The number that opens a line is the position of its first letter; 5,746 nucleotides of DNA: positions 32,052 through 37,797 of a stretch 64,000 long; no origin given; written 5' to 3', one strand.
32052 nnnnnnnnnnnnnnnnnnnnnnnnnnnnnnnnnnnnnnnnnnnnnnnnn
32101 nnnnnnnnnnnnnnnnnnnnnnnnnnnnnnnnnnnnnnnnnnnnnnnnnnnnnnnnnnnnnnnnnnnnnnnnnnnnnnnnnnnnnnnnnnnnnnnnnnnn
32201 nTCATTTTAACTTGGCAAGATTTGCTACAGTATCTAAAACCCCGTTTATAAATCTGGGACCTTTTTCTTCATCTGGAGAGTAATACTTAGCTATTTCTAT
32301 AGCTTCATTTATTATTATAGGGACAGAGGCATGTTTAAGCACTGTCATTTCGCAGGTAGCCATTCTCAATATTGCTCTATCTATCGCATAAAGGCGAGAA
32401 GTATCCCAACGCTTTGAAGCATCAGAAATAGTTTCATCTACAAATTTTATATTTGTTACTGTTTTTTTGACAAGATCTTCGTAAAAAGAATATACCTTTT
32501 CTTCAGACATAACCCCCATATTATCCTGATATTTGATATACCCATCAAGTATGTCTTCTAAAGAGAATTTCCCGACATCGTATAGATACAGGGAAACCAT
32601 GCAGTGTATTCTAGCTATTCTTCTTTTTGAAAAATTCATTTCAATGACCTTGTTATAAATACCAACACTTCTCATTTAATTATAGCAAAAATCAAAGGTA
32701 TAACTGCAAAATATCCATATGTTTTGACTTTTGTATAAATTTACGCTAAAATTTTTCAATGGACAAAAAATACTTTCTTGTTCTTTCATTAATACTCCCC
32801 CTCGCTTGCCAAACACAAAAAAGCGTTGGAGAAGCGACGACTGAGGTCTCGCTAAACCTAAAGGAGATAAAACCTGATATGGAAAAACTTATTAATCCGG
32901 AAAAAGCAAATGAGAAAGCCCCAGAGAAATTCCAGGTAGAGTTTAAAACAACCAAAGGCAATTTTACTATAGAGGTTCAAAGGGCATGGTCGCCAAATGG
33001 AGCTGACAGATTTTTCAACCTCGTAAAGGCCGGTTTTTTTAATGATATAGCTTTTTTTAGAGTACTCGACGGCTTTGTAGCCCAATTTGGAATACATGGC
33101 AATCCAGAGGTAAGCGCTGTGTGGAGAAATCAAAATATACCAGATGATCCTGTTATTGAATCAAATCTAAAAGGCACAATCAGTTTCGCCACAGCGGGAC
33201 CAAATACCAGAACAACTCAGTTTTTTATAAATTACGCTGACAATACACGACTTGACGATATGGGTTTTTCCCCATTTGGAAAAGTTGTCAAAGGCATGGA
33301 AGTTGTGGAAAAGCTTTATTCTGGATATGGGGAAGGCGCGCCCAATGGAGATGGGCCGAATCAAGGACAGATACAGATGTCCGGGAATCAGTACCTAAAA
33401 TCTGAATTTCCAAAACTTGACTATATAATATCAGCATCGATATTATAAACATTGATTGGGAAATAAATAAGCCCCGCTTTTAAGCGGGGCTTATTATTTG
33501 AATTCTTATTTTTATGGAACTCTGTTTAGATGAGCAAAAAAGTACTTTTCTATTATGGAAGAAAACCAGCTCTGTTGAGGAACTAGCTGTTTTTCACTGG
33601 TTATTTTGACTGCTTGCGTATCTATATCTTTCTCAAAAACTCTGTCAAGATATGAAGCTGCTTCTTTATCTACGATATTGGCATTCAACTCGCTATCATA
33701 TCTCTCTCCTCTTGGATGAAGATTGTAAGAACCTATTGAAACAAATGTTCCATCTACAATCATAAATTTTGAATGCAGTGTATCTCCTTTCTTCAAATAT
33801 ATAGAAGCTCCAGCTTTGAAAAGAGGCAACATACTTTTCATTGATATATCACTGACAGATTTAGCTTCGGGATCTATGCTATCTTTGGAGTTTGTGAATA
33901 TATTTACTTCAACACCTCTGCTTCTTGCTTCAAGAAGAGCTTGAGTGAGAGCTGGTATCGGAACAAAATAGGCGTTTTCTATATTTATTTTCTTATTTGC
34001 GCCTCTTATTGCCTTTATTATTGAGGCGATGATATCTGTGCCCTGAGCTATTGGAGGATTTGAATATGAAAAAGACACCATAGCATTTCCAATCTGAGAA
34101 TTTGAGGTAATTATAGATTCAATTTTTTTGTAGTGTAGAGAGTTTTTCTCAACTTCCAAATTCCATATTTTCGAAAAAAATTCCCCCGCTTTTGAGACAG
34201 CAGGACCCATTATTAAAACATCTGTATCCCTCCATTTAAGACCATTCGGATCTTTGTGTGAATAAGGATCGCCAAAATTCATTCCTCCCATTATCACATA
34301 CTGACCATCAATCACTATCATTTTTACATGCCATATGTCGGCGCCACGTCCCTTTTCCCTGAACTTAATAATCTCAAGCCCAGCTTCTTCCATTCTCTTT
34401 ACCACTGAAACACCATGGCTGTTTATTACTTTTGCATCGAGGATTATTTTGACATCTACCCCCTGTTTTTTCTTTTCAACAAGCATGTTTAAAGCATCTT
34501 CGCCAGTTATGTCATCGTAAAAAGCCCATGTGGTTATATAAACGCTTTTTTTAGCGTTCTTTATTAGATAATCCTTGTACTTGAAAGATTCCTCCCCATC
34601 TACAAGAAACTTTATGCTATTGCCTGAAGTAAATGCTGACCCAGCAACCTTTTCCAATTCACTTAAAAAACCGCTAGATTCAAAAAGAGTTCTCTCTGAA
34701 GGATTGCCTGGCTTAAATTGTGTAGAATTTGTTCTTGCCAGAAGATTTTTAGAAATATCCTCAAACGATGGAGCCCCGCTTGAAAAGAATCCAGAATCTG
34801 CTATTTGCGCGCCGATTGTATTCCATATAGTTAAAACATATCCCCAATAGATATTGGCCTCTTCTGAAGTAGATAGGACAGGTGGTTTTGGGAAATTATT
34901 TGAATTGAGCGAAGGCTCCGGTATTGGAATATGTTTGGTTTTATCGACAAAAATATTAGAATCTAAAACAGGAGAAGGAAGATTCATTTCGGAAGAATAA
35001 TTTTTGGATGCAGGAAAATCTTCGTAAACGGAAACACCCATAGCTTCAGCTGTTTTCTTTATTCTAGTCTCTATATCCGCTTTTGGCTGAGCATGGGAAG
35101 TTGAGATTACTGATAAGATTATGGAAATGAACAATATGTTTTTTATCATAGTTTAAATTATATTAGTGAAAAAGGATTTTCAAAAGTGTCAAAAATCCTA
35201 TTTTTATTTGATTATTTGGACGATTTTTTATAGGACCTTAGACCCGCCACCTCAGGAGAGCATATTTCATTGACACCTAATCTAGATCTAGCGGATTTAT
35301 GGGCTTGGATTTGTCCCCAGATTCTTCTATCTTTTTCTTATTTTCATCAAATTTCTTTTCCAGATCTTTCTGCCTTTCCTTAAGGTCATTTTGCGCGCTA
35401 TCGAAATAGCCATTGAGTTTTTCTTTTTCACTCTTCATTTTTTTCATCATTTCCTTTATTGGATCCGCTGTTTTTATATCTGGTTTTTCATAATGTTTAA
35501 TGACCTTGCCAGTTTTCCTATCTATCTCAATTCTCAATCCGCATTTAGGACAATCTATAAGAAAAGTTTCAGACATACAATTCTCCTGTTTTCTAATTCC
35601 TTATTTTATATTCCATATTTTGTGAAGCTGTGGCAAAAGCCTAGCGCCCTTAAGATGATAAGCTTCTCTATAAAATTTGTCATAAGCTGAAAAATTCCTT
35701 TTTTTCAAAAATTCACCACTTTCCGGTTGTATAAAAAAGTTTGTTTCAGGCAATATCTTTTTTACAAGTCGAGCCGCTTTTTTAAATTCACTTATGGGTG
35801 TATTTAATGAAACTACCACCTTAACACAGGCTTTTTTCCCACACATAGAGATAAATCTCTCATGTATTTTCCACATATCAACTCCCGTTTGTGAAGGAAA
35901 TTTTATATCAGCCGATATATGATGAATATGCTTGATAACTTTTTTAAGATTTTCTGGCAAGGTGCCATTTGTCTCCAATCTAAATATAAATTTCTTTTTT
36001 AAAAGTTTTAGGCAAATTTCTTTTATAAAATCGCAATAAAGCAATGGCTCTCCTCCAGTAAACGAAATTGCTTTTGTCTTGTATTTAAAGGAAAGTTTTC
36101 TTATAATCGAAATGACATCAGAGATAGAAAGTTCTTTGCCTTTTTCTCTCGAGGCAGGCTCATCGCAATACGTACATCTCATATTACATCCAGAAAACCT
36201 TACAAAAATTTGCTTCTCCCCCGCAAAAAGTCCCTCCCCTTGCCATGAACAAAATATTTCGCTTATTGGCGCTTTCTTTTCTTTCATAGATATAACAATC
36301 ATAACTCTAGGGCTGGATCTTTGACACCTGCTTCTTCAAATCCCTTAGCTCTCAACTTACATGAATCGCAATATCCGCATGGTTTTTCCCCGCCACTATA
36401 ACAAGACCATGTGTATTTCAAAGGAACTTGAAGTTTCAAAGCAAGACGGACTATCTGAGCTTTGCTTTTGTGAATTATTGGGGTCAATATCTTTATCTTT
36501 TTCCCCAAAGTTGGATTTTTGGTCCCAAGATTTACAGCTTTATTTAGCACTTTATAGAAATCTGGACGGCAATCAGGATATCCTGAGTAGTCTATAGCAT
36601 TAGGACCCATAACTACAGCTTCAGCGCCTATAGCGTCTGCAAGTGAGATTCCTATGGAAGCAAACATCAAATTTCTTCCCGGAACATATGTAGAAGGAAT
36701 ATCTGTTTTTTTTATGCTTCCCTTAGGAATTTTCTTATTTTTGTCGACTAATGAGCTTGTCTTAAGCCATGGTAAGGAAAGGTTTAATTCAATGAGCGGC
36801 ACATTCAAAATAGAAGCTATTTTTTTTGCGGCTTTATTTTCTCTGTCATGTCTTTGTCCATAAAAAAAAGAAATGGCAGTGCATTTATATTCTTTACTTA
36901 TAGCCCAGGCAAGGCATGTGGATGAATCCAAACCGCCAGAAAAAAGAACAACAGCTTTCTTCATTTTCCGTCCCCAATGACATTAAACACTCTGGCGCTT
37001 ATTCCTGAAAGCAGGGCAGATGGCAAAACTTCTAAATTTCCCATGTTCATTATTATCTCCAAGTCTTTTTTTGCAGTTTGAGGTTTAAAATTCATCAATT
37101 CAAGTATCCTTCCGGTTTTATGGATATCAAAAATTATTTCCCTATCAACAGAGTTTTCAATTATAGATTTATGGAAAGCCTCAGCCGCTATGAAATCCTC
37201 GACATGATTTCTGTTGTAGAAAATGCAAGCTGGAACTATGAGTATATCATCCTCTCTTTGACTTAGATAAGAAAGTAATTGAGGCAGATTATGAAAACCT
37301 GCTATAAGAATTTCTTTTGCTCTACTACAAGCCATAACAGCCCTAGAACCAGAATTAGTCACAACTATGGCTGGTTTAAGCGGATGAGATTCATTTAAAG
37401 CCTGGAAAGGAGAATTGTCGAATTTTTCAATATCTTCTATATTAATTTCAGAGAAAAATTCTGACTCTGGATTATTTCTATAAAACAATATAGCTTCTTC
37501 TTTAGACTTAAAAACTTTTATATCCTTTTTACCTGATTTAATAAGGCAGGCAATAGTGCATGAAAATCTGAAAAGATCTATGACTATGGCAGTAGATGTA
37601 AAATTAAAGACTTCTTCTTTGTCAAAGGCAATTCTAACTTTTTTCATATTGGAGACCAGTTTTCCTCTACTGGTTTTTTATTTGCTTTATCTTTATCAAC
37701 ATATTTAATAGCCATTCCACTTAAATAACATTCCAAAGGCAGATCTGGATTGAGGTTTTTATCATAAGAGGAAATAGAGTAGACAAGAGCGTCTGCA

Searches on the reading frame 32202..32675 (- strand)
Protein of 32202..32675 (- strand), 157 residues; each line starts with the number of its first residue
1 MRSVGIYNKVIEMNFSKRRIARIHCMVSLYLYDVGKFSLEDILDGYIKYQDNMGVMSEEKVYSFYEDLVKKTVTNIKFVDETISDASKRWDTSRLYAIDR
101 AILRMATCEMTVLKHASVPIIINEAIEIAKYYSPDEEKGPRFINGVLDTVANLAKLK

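Call 8: search_protein_families(library=ncbifam, proteins=[window:32202-32675:-], max_evalue=1e-10)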
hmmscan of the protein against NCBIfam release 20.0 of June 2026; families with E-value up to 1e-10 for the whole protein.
window:32202-32675:- (157 aa): 2 families
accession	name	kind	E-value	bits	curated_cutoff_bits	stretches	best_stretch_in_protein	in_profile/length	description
TIGR01951.1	nusB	equivalog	2.6e-32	111.9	88.35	1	17-152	1-129/131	transcription antitermination factor NusB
NF001223.0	PRK00202.1-1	equivalog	1.8e-16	60.5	131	1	46-150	37-140/146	transcription antitermination factor NusB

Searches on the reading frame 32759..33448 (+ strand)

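Call 8: search_protein_families(library=ncbifam, proteins=[window:32759-33448:+], max_evalue=1e-10)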
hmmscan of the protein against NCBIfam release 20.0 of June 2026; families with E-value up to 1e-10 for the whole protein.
window:32759-33448:+ (229 aa): 2 families
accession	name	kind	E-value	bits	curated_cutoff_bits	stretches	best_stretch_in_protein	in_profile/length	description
NF008151.0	PRK10903.1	equivalog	9.8e-22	77.3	308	1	56-186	27-162/190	peptidylprolyl isomerase A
NF008057.0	PRK10791.1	equivalog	4e-15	56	297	1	60-187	2-137/164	peptidylprolyl isomerase B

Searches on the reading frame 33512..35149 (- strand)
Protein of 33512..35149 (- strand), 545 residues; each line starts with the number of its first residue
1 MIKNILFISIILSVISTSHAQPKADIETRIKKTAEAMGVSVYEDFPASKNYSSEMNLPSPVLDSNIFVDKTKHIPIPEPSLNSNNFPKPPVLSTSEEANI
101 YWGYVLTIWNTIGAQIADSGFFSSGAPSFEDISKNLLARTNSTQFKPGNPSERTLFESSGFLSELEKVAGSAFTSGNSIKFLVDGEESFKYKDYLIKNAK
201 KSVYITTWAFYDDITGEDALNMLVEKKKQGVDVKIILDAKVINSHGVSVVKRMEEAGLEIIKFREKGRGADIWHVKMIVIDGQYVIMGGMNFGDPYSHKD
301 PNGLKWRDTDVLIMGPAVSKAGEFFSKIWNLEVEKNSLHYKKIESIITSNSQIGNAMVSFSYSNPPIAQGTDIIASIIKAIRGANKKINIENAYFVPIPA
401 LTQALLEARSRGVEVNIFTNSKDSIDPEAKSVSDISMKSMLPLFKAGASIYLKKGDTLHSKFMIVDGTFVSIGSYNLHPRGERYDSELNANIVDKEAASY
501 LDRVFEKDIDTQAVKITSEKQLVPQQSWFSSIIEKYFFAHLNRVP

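Call 8: search_protein_families(library=ncbifam, proteins=[window:33512-35149:-], max_evalue=1e-10)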
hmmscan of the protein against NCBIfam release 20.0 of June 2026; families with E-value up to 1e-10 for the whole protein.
window:33512-35149:- (545 aa): 4 families
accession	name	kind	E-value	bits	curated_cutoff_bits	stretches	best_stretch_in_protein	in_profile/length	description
TIGR04265.1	bac_cardiolipin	equivalog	5.8e-49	167.3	290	1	128-517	73-458/483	cardiolipin synthase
NF008427.0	PRK11263.1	equivalog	1.7e-35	122.9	281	1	172-543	4-372/409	cardiolipin synthase ClsB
NF009107.0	PRK12452.1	equivalog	3.2e-34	118.5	787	1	165-516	128-483/509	cardiolipin synthase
NF038319.1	DISARM_DrmC_I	equivalog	1.2e-17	64.3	133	0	368-506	90-232/236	DISARM system phospholipase D-like protein DrmC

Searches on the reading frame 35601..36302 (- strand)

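Call 8: search_protein_families(library=ncbifam, proteins=[window:35601-36302:-], max_evalue=1e-10)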
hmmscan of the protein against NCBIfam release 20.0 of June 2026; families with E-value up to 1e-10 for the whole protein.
window:35601-36302:- (233 aa): 7 families
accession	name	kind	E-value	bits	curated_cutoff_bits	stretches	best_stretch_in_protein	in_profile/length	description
TIGR03963.1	rSAM_QueE_Clost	equivalog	4.4e-24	85.4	260.1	1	13-231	3-213/219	putative 7-carboxy-7-deazaguanine synthase QueE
TIGR04349.1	rSAM_QueE_gams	hypoth_equivalog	2.1e-21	76.6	300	1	13-167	3-147/210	7-carboxy-7-deazaguanine synthase QueE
TIGR03365.1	Bsubt_queE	equivalog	5.4e-20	71.9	206.1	1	10-228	2-229/238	7-carboxy-7-deazaguanine synthase QueE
TIGR02495.1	NrdG2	equivalog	2e-18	66.4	131.15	1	29-139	16-127/193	anaerobic ribonucleoside-triphosphate reductase activating protein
TIGR02493.1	PFLA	equivalog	1.2e-13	51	231.75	1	32-136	18-129/235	pyruvate formate-lyase-activating protein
TIGR04322.1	rSAM_QueE_Ecoli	equivalog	3.6e-13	49.5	200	0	19-56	3-40/215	7-carboxy-7-deazaguanine synthase QueE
TIGR04508.1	queE_Cx14CxxC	equivalog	7.3e-12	45.6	240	0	13-117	3-121/208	7-carboxy-7-deazaguanine synthase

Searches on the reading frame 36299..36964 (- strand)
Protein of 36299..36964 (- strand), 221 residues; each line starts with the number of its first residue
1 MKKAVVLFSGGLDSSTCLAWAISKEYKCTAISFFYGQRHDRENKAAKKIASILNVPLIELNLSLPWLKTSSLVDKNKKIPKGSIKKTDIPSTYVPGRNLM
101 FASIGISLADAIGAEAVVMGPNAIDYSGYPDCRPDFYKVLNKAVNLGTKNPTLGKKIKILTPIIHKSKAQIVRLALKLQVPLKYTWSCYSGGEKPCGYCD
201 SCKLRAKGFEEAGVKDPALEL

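Call 8: search_protein_families(library=ncbifam, proteins=[window:36299-36964:-], max_evalue=1e-10)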
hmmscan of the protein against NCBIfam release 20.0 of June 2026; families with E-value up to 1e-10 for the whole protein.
window:36299-36964:- (221 aa): 2 families
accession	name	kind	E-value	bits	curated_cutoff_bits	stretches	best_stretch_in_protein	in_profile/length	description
TIGR00364.1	TIGR00364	equivalog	9e-67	224.5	150.3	1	4-205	1-201/201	7-cyano-7-deazaguanine synthase QueC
NF008317.0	PRK11106.1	equivalog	4.7e-45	153.7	378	1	1-211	1-212/231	7-cyano-7-deazaguanine synthase QueC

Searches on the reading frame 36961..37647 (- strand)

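Call 8: search_protein_families(library=ncbifam, proteins=[window:36961-37647:-], max_evalue=1e-10)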
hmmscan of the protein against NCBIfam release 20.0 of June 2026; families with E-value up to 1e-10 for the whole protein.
window:36961-37647:- (228 aa): 4 families
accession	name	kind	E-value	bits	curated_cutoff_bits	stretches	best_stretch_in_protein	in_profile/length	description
NF002057.0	PRK00886.1-6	equivalog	3.1e-16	59.3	235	1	5-172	3-168/228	2-phosphosulfolactate phosphatase family protein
NF002055.0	PRK00886.1-4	equivalog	1.8e-14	53.9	345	1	18-186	20-188/236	2-phosphosulfolactate phosphatase family protein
NF002054.0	PRK00886.1-3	equivalog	2.8e-14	53.1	330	1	18-164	20-169/241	2-phosphosulfolactate phosphatase family protein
TIGR00298.1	TIGR00298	equivalog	1.8e-12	47.5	175.05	1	19-176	1-155/216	2-phosphosulfolactate phosphatase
